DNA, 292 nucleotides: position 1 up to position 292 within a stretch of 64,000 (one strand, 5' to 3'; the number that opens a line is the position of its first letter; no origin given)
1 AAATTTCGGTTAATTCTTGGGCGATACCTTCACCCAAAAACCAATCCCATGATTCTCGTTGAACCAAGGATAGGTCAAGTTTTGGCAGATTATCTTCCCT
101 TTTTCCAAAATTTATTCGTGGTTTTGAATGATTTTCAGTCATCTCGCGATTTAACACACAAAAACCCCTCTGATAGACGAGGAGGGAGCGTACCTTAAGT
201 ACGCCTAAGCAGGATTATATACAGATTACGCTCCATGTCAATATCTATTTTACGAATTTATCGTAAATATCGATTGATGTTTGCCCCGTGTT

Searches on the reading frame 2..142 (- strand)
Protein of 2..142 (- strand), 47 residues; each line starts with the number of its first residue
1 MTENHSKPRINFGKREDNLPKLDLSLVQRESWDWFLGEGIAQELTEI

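Call 37: search_protein_families(library=pfam, proteins=[window:2-142:-], max_evalue=0.01)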
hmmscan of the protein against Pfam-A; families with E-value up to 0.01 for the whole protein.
window:2-142:- (47 aa): 0 families

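Call 60: search_solved_structures(query=window:2-142:-, max_evalue=1)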
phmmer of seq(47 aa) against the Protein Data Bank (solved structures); distinct sequences matched with E-value up to 1: 1.
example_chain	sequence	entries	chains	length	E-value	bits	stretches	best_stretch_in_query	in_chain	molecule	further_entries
1o6o_D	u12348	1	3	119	0.24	14.9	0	4-25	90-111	NUCLEOPORIN NSP1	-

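Call 61: search_protein_families(library=ncbifam, proteins=[window:2-142:-], max_evalue=10)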
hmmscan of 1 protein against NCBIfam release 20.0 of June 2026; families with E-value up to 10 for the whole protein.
seq(47 aa): 0 families

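Call 62: find_homologous_proteins(query=window:2-142:-, max_evalue=0.001)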
Query seq(47 aa): no candidate shares three 5-residue words with the query. No homologue found.
